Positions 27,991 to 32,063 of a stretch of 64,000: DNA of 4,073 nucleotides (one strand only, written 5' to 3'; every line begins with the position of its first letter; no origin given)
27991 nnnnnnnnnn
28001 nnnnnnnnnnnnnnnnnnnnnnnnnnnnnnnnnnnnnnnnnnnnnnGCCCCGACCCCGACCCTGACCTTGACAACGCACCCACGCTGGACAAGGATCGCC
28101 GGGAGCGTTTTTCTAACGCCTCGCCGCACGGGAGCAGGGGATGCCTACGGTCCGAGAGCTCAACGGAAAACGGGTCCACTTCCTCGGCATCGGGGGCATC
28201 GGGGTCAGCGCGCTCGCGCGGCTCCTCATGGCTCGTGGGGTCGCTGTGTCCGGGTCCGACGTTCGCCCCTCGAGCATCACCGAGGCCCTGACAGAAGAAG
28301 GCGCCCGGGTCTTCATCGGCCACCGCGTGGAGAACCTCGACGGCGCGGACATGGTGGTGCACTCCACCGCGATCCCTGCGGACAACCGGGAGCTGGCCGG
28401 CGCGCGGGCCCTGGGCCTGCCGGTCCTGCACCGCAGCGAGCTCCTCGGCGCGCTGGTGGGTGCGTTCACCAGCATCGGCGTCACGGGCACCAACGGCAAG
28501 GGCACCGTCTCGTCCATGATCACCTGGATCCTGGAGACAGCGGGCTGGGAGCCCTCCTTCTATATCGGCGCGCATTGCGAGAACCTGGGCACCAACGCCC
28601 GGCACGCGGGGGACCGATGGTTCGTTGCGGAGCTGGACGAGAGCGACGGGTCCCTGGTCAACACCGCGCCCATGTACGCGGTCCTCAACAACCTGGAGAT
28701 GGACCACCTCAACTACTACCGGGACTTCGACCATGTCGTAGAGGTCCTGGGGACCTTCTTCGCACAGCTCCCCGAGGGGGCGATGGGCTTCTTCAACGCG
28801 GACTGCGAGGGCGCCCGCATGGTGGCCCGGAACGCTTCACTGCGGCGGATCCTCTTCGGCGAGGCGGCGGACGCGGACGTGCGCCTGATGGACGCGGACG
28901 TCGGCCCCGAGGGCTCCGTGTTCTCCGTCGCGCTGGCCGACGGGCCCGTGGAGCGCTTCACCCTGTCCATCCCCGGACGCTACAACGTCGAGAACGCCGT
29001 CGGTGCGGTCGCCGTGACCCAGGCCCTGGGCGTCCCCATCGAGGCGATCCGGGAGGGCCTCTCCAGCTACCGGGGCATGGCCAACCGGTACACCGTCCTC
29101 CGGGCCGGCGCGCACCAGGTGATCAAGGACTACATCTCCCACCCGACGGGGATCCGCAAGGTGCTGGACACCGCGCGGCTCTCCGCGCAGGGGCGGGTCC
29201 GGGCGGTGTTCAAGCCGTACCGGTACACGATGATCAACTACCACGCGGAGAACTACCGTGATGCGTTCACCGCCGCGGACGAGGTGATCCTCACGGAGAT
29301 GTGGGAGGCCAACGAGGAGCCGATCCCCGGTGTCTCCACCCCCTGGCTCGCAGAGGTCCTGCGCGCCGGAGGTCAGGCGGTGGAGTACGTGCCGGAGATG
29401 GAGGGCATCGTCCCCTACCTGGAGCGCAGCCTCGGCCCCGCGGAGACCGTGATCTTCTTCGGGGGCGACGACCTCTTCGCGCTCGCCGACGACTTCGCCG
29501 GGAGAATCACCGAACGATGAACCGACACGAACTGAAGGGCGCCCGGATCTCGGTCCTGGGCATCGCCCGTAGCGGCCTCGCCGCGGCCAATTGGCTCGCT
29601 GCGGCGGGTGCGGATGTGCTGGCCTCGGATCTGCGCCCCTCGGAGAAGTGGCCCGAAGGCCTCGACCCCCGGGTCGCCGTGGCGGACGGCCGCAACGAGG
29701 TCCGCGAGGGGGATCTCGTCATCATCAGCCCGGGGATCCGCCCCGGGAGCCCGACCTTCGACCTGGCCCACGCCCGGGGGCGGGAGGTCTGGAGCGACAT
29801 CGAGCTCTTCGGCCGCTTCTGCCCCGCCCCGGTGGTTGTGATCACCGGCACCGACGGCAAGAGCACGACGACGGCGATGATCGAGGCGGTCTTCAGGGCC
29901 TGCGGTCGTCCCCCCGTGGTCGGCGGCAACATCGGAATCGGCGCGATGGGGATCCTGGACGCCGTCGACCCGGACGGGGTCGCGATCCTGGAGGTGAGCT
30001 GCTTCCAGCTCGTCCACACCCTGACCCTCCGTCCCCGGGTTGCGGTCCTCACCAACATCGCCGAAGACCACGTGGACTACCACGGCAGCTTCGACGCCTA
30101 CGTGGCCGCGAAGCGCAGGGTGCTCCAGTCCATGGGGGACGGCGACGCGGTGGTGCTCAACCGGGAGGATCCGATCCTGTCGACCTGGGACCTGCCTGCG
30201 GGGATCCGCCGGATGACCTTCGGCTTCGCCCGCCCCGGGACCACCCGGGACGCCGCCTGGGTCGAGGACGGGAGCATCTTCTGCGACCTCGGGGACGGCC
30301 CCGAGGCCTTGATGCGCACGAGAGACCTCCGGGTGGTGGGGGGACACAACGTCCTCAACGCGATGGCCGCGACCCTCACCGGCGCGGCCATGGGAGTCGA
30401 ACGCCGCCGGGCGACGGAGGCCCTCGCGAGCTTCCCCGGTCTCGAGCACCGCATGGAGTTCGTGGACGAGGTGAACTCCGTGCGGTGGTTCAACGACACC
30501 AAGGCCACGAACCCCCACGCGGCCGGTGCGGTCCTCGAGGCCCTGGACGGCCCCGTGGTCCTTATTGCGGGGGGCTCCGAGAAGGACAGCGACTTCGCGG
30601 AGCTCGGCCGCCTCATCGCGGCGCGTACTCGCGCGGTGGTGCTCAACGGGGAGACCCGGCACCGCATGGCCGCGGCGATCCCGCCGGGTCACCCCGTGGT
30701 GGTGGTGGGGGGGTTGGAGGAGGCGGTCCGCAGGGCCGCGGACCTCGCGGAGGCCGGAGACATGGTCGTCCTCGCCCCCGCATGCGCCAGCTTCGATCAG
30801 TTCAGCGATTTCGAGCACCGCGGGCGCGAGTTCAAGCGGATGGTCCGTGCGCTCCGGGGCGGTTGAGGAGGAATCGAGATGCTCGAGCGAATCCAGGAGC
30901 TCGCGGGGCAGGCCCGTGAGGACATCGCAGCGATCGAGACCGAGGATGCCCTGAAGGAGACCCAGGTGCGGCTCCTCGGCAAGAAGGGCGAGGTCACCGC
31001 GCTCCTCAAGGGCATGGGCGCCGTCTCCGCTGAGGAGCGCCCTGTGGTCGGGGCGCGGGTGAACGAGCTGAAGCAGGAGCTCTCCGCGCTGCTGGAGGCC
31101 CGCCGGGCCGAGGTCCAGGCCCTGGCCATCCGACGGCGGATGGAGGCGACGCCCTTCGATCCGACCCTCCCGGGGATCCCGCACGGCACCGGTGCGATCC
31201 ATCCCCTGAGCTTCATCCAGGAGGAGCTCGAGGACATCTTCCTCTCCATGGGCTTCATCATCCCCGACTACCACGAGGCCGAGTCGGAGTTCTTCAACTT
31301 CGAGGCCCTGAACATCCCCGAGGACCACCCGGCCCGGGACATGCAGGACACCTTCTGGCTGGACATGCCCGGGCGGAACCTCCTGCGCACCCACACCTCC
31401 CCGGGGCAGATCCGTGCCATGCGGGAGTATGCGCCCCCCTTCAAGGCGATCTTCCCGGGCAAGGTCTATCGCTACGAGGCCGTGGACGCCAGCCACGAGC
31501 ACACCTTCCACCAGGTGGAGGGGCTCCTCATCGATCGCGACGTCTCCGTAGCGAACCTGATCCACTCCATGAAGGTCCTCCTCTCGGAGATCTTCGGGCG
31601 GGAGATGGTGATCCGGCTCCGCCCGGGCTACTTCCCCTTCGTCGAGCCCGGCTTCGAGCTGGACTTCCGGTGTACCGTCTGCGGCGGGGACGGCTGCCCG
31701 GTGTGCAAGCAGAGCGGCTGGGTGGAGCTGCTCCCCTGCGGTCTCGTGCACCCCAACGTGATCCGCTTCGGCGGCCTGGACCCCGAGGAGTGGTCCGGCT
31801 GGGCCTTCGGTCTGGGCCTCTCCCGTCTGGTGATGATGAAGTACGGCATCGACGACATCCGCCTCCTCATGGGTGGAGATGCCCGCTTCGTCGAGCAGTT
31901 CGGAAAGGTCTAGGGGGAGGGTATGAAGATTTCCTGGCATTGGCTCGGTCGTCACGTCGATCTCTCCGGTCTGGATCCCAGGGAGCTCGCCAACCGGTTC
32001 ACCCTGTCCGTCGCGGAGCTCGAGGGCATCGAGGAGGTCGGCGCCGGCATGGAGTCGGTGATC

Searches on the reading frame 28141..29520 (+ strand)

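Call 26: search_protein_families(library=pfam, proteins=[window:28141-29520:+], max_evalue=0.001)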
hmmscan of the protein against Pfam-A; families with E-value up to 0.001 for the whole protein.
window:28141-29520:+ (459 aa): 4 families
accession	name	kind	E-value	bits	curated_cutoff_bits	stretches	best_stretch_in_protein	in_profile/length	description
PF01225.30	Mur_ligase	-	1.3e-26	93.2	21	1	12-109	2-94/95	Mur ligase family, catalytic domain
PF08245.18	Mur_ligase_M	-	2.1e-23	83.8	24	1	114-292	1-199/200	Mur ligase middle domain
PF02875.26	Mur_ligase_C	-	1.2e-08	36.2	28.4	1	316-441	2-125/127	Mur ligase, glutamate ligase domain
PF02826.25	2-Hacid_dh_C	-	0.00072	19.4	25.1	0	4-91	31-114/178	D-isomer specific 2-hydroxyacid dehydrogenase, NAD binding domain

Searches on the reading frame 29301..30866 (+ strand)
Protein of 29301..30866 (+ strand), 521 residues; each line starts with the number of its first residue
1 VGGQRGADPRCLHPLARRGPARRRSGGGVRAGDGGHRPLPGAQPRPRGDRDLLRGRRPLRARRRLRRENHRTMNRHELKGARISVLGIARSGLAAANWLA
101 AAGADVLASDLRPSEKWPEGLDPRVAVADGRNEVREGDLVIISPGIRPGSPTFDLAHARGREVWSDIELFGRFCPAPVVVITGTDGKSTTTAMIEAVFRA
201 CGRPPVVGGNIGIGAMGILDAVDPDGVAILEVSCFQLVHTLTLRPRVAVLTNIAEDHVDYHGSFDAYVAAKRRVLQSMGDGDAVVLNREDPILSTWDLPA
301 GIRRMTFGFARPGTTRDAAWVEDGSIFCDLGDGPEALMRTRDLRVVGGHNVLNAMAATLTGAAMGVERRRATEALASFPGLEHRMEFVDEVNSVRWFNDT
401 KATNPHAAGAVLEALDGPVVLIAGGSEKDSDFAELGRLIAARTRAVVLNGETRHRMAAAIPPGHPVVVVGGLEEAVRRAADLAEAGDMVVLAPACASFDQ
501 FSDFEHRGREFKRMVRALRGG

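Call 26: search_protein_families(library=pfam, proteins=[window:29301-30866:+], max_evalue=0.001)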
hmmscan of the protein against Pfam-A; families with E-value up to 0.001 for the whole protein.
window:29301-30866:+ (521 aa): 3 families
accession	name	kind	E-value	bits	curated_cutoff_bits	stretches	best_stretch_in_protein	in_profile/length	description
PF08245.18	Mur_ligase_M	-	2.7e-26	93.2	24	1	181-359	1-198/200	Mur ligase middle domain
PF02875.26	Mur_ligase_C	-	1.5e-18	68.3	28.4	1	383-495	1-127/127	Mur ligase, glutamate ligase domain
PF21799.2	MurD-like_N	-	8.1e-07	29.7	27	1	82-163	2-86/88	Mur ligase MurD-like, N-terminal domain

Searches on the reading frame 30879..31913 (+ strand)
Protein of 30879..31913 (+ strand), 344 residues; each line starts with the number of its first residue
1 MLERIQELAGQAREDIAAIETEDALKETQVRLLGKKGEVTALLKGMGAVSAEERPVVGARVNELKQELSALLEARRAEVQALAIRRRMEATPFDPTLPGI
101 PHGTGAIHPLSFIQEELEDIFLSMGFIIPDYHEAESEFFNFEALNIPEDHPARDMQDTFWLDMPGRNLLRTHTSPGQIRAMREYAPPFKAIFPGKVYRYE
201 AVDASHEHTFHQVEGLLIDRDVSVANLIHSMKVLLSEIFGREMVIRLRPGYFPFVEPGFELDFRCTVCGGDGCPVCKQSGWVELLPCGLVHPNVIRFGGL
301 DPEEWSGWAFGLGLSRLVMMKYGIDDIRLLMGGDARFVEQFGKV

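Call 26: search_protein_families(library=pfam, proteins=[window:30879-31913:+], max_evalue=0.001)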
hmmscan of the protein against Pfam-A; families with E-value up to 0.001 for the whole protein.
window:30879-31913:+ (344 aa): 2 families
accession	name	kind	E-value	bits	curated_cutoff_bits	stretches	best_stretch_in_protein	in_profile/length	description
PF01409.25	tRNA-synt_2d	-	7.5e-87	291.3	19.8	1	93-341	2-246/246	tRNA synthetases class II core domain (F)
PF02912.23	Phe_tRNA-synt_N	-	1.5e-21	76.5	22.3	1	21-87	2-68/69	Aminoacyl tRNA synthetase class II, N-terminal domain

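Call 41: find_encoding_contigs(protein=window:30879-31913:+, flank=10000, max_places=5)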
Protein window:30879-31913:+ (344 aa): no gene with exactly this product is on record in the collection.
